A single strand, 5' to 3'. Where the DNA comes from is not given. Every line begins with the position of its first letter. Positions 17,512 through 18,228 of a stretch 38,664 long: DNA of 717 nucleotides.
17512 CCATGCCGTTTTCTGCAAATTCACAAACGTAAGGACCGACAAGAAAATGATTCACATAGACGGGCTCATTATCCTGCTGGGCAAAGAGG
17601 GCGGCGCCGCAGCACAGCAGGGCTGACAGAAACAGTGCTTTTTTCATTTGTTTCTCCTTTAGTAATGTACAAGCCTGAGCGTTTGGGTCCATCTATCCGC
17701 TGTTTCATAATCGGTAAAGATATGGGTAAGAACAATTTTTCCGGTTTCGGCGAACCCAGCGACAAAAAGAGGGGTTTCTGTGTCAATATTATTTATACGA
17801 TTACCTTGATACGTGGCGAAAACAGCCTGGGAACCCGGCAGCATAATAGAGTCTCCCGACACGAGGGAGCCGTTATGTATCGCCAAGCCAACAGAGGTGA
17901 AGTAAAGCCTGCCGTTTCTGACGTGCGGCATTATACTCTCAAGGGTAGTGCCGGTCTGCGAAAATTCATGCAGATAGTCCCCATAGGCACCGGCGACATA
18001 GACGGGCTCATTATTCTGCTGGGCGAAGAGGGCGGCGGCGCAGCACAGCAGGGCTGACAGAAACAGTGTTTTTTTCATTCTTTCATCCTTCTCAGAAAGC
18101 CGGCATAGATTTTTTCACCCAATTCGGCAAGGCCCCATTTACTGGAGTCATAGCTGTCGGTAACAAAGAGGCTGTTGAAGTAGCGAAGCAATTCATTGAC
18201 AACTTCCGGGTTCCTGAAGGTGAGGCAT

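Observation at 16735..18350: Truncated PLD/Nuc-like fragment followed by three tandem small secreted paralogs: orphan toxin-immunity or exclusion array?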

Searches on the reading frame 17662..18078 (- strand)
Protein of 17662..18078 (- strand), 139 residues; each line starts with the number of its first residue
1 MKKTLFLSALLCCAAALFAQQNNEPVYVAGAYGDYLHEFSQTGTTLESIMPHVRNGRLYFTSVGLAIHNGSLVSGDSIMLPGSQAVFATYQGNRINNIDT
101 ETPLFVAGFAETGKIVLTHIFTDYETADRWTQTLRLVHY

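Call 5: search_protein_families(library=pfam, proteins=[window:17662-18078:-], max_evalue=1)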
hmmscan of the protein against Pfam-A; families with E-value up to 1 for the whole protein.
window:17662-18078:- (139 aa): 0 families

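Call 6: search_protein_families(library=ncbifam, proteins=[window:17662-18078:-], max_evalue=1)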
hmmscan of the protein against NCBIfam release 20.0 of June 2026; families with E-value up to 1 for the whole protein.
window:17662-18078:- (139 aa): 0 families

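Call 7: find_homologous_proteins(query=window:17662-18078:-, max_evalue=0.001)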
Query window:17662-18078:- (139 aa): 3 proteins with E <= 0.001 among 26 candidates.
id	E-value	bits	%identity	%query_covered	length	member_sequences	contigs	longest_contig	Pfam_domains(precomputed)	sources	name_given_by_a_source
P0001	8.7e-88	309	100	100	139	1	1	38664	-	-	-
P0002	6.8e-36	141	63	79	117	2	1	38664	-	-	-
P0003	4.9e-34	135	49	100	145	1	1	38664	-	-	-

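Call 21: predict_structure(alignment_id=A3)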
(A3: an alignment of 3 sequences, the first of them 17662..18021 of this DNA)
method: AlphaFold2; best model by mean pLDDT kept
length: 120 residues; sequences in the alignment: 3
mean_pLDDT: 66.0   pTM: 0.67
mean pLDDT of the five models: 66.0, 45.3, 41.7, 38.5, 35.2
residues with pLDDT >= 90: 0; 70-90: 66; 50-70: 20; < 50: 34
segments of 3 or more residues with pLDDT < 50: 48-52, 54-81
pLDDT, mean of each block of 10 residues (from residue 1): 71 71 83 88 64 43 39 39 67 77 74 77
secondary structure, 60 per line:
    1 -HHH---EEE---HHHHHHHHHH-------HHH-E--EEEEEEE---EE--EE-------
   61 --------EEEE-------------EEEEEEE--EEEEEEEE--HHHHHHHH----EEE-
elements in order: E8-10 H14-23 E38-44 E69-72 E86-92 E95-102 H105-112 E117-119

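Call 25: search_solved_structures(query=A3, max_evalue=10)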
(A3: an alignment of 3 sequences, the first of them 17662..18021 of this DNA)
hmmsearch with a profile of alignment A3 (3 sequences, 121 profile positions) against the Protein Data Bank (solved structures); distinct sequences matched with E-value up to 10: 0.

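Call 28: fold_search(model_id=the predicted structure, library=pdb)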
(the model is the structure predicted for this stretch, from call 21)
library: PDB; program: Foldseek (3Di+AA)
matches with E <= 10: 172; with E <= 0.001: 0
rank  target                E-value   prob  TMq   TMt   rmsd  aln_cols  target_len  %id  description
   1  9j9h_d                7.0e-01  0.14  0.23  0.33  10.6        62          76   13  High-resolution cryo-EM structure of the Plasmodium falciparum 80S ribosome bound to RACK1 and E-tRNA (released 2025-06-04)
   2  7xp3_A                9.0e-01  0.04  0.21  0.17  12.7       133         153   10  DNA complex form of ORESARA1(ANAC092) NAC Domain (released 2023-03-29)
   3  7xti_k                9.6e-01  0.05  0.17  0.07   7.7        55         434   16  RNA polymerase II elongation complex transcribing a nucleosome (EC58hex) (released 2022-10-12)
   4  1xp4_B                1.3e+00  0.03  0.16  0.09  10.3        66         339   20  Crystal structure of a peptidoglycan synthesis regulatory factor (PBP3) from Streptococcus pneumoniae (released 2004-11-09)
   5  6h7h_B                1.5e+00  0.02  0.20  0.10  15.4       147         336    7  Crystal structure of redox-sensitive phosphoribulokinase (PRK) from Arabidopsis thaliana (released 2019-04-10)
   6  1r8y_B                1.7e+00  0.03  0.20  0.11  14.1       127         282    9  Crystal Structure of Mouse Glycine N-Methyltransferase (Monoclinic Form) (released 2004-09-21)
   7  7nhg_B                1.7e+00  0.01  0.15  0.11  14.3       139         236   10  Crystal structure of the human METTL3-METTL14 complex with compound ASI_M3M_041 (released 2021-10-20)
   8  5il0_B                1.7e+00  0.01  0.16  0.09  14.2       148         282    8  Crystal structural of the METTL3-METTL14 complex for N6-adenosine methylation (released 2016-05-25)
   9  1xp4_A                1.8e+00  0.02  0.15  0.08  10.6        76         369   18  Crystal structure of a peptidoglycan synthesis regulatory factor (PBP3) from Streptococcus pneumoniae (released 2004-11-09)
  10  7nia_B                2.0e+00  0.01  0.17  0.11  14.3       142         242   10  Crystal structure of the human METTL3-METTL14 complex with compound UOZ059a (released 2021-10-20)
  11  1r8y_A                2.2e+00  0.02  0.17  0.09  11.8        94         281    7  Crystal Structure of Mouse Glycine N-Methyltransferase (Monoclinic Form) (released 2004-09-21)
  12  8i9r_Cd               2.2e+00  0.01  0.17  0.08  13.2       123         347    6  Cryo-EM structure of a Chaetomium thermophilum pre-60S ribosomal subunit - State 5S RNP (released 2023-05-17)
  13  7oed_B                2.2e+00  0.01  0.16  0.10  14.4       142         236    9  Crystal structure of the human METTL3-METTL14 complex with compound UOZ019a (released 2021-10-20)
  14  9r2r_B                2.3e+00  0.02  0.11  0.09  11.9        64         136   22  De novo designed M7 protein fold (released 2025-05-14)
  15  2vx8_A                2.3e+00  0.01  0.16  0.14  13.5       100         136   13  Vamp7 longin domain Hrb peptide complex (released 2008-09-16)
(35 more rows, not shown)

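Call 33: search_protein_representatives(alignment_id=A3)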
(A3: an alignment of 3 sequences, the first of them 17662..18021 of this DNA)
Query: 3 sequences, 121 profile positions. Proteins with E-value up to 0.001 (for the whole library): 43; up to 1e-10: 35; up to 1e-30: 6. The best 43 are listed.
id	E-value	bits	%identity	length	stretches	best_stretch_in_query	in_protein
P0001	8.8e-63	225.8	-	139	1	1-120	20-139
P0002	3.2e-55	201.4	-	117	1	7-121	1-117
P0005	2.7e-36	140.3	-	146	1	1-121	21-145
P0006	1.5e-34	134.7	-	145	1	1-118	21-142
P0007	7.2e-32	126.0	-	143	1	2-121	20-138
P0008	7.3e-31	122.8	-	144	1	1-120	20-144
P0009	4.1e-29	117.1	-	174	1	1-119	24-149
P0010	4.1e-28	113.9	-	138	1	1-118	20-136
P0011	1.8e-27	111.8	-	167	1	4-120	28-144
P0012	2.4e-27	111.4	-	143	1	1-117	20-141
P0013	1.0e-24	102.9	-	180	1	2-118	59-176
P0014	3.2e-24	101.3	-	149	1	1-119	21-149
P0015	3.3e-24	101.3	-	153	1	2-118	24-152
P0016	3.6e-24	101.2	-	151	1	2-118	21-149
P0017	8.6e-24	100.0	-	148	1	4-117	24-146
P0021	1.8e-21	92.5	-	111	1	13-118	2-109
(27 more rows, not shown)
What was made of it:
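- Tried and rejected: They were set aside as motif-level matches (call 33).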

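Call 37: find_homologous_proteins(query=A4, max_evalue=0.001)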
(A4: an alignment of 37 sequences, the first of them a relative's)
Query A4 (37 sequences) (139 aa, profile of the alignment): 19 proteins with E <= 0.001 among 2333 candidates.
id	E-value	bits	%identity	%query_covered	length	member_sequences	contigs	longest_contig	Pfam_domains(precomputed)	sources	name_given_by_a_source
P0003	3.9e-52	194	49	100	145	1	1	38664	-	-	-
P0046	4.3e-50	187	38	99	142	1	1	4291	-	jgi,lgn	jgi:hypothetical protein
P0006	9.2e-49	183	36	98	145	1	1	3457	-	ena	-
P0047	8.9e-47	176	40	98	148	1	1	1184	-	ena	-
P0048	3.3e-46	175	39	94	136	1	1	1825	-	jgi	jgi:hypothetical protein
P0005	2.2e-45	172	38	98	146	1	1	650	-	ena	-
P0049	4.8e-45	171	35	99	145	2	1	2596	-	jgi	-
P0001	2.9e-42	162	100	100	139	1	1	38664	-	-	-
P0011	6.9e-42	160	33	98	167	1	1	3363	-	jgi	jgi:hypothetical protein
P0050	1.9e-41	159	35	100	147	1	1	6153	-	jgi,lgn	jgi:hypothetical protein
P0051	2.2e-41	159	42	100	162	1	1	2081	-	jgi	jgi:hypothetical protein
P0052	2.4e-41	159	32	100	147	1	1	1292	-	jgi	jgi:hypothetical protein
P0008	2.2e-40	156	41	100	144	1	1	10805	-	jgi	jgi:hypothetical protein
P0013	1.7e-39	153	29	83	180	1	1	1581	-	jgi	jgi:hypothetical protein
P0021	6.2e-39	151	28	75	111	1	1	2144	-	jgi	jgi:hypothetical protein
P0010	3.7e-38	148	41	97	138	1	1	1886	-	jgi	jgi:hypothetical protein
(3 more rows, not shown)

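Call 38: search_protein_families(library=pfam, alignment_id=A4, max_evalue=0.1)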
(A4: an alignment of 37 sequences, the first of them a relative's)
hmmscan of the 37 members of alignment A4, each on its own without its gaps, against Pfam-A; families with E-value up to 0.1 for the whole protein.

A. member 1, P0001 (139 aa): 0 families

B. families by the number of members that match (of 37 scanned): 9 families
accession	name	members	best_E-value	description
PF03100.22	CcmE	1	0.0023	CcmE domain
PF02950.22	Conotoxin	1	0.013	Conotoxin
PF17218.8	CBX7_C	1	0.028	CBX family C-terminal motif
PF24878.1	YkcB_C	1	0.039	Putative mannosyltransferase YkcB-like, C-terminal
PF03893.22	Lipase3_N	1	0.042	Lipase 3 N-terminal region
PF01757.29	Acyl_transf_3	1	0.043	Acyltransferase domain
PF08830.15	DUF1806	1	0.072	Protein of unknown function (DUF1806)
PF09318.15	Glyco_trans_A_1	1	0.072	Glycosyl transferase 1 domain A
PF19716.4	DUF6211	1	0.091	Family of unknown function (DUF6211)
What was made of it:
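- No similarity to any known T4SS component was found (calls 5, 6, 38).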

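Call 39: find_encoding_contigs(protein=P0008, flank=10000, max_places=3)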
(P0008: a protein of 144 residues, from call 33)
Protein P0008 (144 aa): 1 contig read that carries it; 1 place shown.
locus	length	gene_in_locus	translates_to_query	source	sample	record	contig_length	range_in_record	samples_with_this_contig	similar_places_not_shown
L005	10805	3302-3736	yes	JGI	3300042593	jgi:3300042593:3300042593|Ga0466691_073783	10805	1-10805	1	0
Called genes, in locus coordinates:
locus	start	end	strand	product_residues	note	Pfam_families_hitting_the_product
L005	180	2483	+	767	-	PF03135:CagE_TrbE_VirB (faint), PF12846:AAA_10 (faint), PF19044:P-loop_TraG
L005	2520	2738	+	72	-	-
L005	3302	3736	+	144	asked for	-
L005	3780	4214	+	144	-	-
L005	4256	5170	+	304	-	-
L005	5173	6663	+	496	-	PF04610:TrbL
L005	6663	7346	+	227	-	PF04335:VirB8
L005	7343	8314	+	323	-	PF03524:CagX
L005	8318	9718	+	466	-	PF03743:TrbI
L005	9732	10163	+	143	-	-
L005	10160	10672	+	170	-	-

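Call 40: find_encoding_contigs(protein=P0050, flank=10000, max_places=3)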
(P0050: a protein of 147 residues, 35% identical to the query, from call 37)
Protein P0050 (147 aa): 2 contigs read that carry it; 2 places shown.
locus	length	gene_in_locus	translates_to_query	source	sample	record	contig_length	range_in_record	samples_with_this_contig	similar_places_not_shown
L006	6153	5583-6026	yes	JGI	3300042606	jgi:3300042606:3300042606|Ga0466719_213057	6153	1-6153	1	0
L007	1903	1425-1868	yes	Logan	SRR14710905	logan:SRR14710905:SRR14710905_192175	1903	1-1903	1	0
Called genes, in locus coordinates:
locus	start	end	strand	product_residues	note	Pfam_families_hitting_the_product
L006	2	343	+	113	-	?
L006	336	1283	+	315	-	PF00437:T2SSE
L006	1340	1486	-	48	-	-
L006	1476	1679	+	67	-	-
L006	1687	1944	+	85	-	PF05101:VirB3 (weak)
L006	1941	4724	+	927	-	PF27097:VirB4_TrbE_N, PF19044:P-loop_TraG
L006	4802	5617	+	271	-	PF09565:RE_NgoFVII (faint), PF13091:PLDc_2, PF00614:PLDc (weak)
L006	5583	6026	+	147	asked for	-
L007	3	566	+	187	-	?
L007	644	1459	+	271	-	PF09565:RE_NgoFVII (faint), PF13091:PLDc_2, PF00614:PLDc (weak)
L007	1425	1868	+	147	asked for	-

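Call 41: find_encoding_contigs(protein=P0011, flank=10000, max_places=3)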
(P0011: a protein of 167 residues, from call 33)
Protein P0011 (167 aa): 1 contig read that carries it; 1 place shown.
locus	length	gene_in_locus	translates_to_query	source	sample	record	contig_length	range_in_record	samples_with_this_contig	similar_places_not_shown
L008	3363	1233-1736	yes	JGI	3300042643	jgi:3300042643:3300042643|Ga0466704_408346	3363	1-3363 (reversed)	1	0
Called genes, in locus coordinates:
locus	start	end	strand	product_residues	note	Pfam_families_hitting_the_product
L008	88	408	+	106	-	PF04365:BrnT_toxin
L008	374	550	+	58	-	-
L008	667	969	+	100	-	-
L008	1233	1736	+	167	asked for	-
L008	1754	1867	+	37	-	-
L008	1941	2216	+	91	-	-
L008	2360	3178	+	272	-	-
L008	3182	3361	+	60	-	?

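Call 49: find_related_loci(query=A5, collection=metagenome_contigs, flank=6000)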
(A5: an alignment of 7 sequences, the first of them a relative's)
Query A5 (145 aa) in metagenome_contigs; peptide patterns used: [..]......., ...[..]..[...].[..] (x = any residue, [..] = any of these).
360 stretches matched a pattern, but none encodes a relative of the query by tblastn (E <= 1e-3).

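Call 50: find_encoding_contigs(protein=P0046, flank=10000, max_places=3)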
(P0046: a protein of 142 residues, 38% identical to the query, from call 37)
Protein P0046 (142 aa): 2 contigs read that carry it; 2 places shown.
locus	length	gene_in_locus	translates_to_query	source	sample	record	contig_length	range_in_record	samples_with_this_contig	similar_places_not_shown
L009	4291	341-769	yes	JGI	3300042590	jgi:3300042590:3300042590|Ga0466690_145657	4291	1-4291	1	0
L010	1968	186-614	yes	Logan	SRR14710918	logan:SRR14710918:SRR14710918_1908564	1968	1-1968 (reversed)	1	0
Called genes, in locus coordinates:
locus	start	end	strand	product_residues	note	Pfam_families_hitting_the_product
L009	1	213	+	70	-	?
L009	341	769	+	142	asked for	-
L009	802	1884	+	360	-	PF03783:CsgG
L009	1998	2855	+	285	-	-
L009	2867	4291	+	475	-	?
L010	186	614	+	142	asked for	-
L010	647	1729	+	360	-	PF03783:CsgG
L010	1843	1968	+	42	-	?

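Call 51: find_encoding_contigs(protein=P0006, flank=10000, max_places=3)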
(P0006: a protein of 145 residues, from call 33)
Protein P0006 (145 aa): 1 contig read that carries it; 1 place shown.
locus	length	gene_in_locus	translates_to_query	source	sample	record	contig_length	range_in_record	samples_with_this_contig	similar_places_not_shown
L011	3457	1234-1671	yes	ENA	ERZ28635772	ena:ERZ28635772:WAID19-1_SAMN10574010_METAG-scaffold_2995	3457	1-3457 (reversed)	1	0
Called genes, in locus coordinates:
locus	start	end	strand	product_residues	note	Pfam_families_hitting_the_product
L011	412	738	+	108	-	PF04365:BrnT_toxin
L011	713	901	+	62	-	-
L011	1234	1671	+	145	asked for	-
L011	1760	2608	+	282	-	-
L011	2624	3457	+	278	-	?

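Call 52: find_encoding_contigs(protein=P0049, flank=10000, max_places=3)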
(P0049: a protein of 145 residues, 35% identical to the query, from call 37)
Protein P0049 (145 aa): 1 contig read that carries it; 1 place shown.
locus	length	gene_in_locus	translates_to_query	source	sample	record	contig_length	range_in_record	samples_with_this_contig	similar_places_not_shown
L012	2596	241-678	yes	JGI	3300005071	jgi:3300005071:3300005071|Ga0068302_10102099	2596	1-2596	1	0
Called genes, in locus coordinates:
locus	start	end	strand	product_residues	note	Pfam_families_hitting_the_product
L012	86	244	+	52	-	-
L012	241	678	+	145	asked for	-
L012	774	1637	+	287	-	-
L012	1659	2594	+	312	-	?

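Call 53: find_encoding_contigs(protein=P0021, flank=10000, max_places=3)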
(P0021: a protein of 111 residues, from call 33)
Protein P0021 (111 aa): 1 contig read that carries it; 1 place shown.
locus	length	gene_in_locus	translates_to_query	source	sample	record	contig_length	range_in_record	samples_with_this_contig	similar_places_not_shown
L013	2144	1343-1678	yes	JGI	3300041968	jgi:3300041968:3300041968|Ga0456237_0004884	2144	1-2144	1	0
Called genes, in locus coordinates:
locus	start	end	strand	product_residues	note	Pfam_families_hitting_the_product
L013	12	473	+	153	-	-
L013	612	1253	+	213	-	PF13091:PLDc_2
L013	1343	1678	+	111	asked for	-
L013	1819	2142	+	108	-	?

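Call 60: search_protein_families(library=pfam, proteins=[L006:4802-5614:+, L013:612-1250:+, L008:667-966:+, L009:802-1881:+, L005:2520-2735:+, L005:2735-2905:+], max_evalue=0.01)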
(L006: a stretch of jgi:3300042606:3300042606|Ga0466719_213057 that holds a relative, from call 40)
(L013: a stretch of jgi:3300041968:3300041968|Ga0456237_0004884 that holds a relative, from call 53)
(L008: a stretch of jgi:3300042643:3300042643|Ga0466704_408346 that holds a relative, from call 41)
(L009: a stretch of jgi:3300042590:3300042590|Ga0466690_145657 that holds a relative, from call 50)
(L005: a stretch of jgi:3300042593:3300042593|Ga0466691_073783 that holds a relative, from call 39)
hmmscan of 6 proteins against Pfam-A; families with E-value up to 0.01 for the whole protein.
L006:4802-5614:+ (271 aa): 3 families
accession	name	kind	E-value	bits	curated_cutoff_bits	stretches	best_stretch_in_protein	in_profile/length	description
PF13091.12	PLDc_2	-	1.7e-20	73.7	27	1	98-232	2-129/132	PLD-like domain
PF09565.16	RE_NgoFVII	-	2.5e-06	27.3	23.8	1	179-241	88-155/162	NgoFVII restriction endonuclease N-terminal PLD domain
PF00614.28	PLDc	-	5e-06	26.7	21.9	1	183-205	4-26/28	Phospholipase D Active site motif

L013:612-1250:+ (213 aa): 1 family
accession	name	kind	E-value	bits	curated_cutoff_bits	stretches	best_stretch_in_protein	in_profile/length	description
PF13091.12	PLDc_2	-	2.7e-14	53.6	27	1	36-176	2-130/132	PLD-like domain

L008:667-966:+ (100 aa): 0 families

L009:802-1881:+ (360 aa): 4 families
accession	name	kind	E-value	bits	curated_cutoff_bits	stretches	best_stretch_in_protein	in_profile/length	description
PF03783.19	CsgG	-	2.5e-07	30.6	20.8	1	68-135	35-101/210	Curli production assembly/transport component CsgG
PF13036.11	LpoB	-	3e-05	24.4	22.3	1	73-135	50-113/147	Peptidoglycan-synthase activator LpoB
PF07603.17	Lcl_C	-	0.00048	20.8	34.9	1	276-343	26-104/117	Lcl C-terminal domain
PF17680.6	FlgO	-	0.0077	16.5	22.6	0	74-165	41-129/130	FlgO protein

L005:2520-2735:+ (72 aa): 0 families

L005:2735-2905:+ (57 aa): 1 family
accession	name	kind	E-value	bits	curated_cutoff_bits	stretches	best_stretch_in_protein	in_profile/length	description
PF07927.17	HicA_toxin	-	6.9e-10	39.3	27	1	4-55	2-55/58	HicA toxin of bacterial toxin-antitoxin,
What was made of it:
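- On PLD superfamily (PLDc_2; Nuc/NucT-like single-HKD nucleases): the 91-aa ORF: Those PLDs score PLDc_2 1.7e-20 and 2.7e-14 (call 60).
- On Effector-immunity pair (Tle5/Tli5, X-Tfe/X-Tfi type): Pfam finds only PLD domains in the intact homologues (call 60).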

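Call 61: search_solved_structures(query=L006:4802-5614:+, max_evalue=1)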
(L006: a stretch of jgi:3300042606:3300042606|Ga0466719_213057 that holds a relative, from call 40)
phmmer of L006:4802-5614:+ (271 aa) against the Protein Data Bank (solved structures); distinct sequences matched with E-value up to 1: 11.
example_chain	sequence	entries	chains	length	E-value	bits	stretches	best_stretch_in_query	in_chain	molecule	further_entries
7e0m_A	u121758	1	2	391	1.8e-06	30.9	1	180-227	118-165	Phospholipase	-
6ehi_A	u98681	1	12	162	4.3e-05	26.4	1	95-234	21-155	Nuclease NucT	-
6u8z_A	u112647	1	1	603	0.0019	21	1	183-239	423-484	Phospholipase D1,Phospholipase D1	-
6ohr_A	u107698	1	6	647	0.0022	20.8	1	183-239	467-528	Phospholipase D1, chimeric constuct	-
4ggj_A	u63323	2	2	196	0.026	17.3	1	183-231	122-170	Mitochondrial cardiolipin hydrolase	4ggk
5vjv_A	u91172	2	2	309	0.026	17.3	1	79-178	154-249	Rhizobiales-like phosphatase 2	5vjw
9lkx_K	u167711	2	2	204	0.074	15.8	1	183-231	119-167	Mitochondrial cardiolipin hydrolase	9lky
6ohm_A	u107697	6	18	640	0.25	14.1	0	183-241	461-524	Phospholipase D2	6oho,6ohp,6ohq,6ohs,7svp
2c1l_A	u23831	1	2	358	0.3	13.8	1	180-246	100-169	RESTRICTION ENDONUCLEASE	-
1byr_A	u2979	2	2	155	0.65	12.7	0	183-219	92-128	PROTEIN (ENDONUCLEASE)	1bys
7v53_A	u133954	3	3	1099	0.88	12.3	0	182-222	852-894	Phospholipase D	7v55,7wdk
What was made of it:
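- Closest known: Nuc of IncN plasmids. Same: NucT (6ehi) is one of the two nearest solved structures by sequence and the nearest that aligns across the whole domain (E 4.3e-5); Nuc (1byr) matches only weakly (E 0.65) (call 61).
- The PLD is closest to NucT (call 61).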

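Call 62: search_protein_families(library=padloc, proteins=[L006:4802-5614:+, L013:612-1250:+, window:17662-18078:-], max_evalue=0.01)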
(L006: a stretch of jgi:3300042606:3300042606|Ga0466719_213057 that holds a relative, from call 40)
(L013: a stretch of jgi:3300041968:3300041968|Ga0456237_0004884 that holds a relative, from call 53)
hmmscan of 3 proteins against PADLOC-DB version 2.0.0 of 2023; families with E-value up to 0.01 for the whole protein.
L006:4802-5614:+ (271 aa): 24 families
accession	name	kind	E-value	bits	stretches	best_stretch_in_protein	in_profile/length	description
PDLC02614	DrmC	-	1.8e-11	42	1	101-225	30-142/153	DrmC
PDLC02585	DrmC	-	7.6e-10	36.8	1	101-235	114-245/253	DrmC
PDLC03924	MkoC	-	2.5e-07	27.2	1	97-232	997-1130/1136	-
PDLC03829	ZacB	-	2.6e-07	27.9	1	102-230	223-346/586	-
PDLC02597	DrmC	-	3.7e-07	28.3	1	183-226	184-227/242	DrmC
PDLC02607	DrmC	-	8.2e-07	26.6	1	120-236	140-255/265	DrmC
PDLC02606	DrmC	-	1.5e-06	26.1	1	179-235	118-174/182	DrmC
PDLC02707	PbeA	-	5e-06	23.4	1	99-252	54-214/672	PbeA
PDLC02588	DrmC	-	2.5e-05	22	1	184-231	193-240/256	DrmC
PDLC02608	DrmC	-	2.8e-05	22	1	181-239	98-156/162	DrmC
PDLC02901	DpdK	-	2.8e-05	21.9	1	122-221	72-155/173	DpdK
PDLC02587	DrmC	-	3.3e-05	21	1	184-238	205-259/267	DrmC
PDLC02591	DrmC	-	9e-05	19.8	1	184-237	200-253/260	DrmC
PDLC02612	DrmC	-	0.00015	19.4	1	184-235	174-225/235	DrmC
PDLC02601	DrmC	-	0.00015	19.3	1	101-235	149-285/295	DrmC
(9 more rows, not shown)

L013:612-1250:+ (213 aa): 9 families
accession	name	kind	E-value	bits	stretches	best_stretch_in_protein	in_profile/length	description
PDLC02614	DrmC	-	4.6e-08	31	1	99-168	78-142/153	DrmC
PDLC03829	ZacB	-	1.4e-07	28.8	1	40-183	223-350/586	-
PDLC02901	DpdK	-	1.8e-06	25.7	1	124-165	115-157/173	DpdK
PDLC03924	MkoC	-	3.2e-05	20.2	1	38-170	1000-1125/1136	-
PDLC02591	DrmC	-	3.3e-05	21.2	1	128-179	200-252/260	DrmC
PDLC02589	DrmC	-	0.0004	17.6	1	127-180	203-256/264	DrmC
PDLC02902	DpdK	-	0.00045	18.5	1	126-162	81-116/137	DpdK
PDLC02585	DrmC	-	0.00066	17.3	1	127-175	193-242/253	DrmC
PDLC02707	PbeA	-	0.0008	16.1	1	44-195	61-214/672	PbeA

window:17662-18078:- (139 aa): 0 families
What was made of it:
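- The PLD resembles the nuclease branch: NucT 4e-5, DrmC 1.8e-11, Zucchini and Nuc (calls 61, 62).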

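Call 65: predict_structure(alignment_id=A6)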
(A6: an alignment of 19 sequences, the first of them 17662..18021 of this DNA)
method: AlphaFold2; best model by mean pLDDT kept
length: 120 residues; sequences in the alignment: 19
mean_pLDDT: 94.2   pTM: 0.86
mean pLDDT of the five models: 94.2, 93.8, 93.5, 93.0, 92.6
residues with pLDDT >= 90: 110; 70-90: 7; 50-70: 1; < 50: 2
segments of 3 or more residues with pLDDT < 50: none
pLDDT, mean of each block of 10 residues (from residue 1): 79 95 95 96 97 97 96 93 96 98 96 92
secondary structure, 60 per line:
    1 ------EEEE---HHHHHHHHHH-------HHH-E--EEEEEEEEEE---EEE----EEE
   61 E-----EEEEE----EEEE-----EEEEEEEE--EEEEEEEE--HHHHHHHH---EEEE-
elements in order: E7-10 H14-23 E38-47 E51-53 E58-61 E67-71 E76-79 E85-92 E95-102 H105-112 E116-119
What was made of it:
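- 17659..18078 (-): Paralog 1 (139 aa, A-type): Sec leader plus ~118-aa OB-fold domain. Its start overlaps the stub's stop (ATGA). AF2 model pLDDT 94.2 (call 65).
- On OB-fold proteins: AF2 model pLDDT 94.2, pTM 0.86 (call 65).
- Tried and rejected: It was discarded in favour of the 19-sequence model (call 65).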
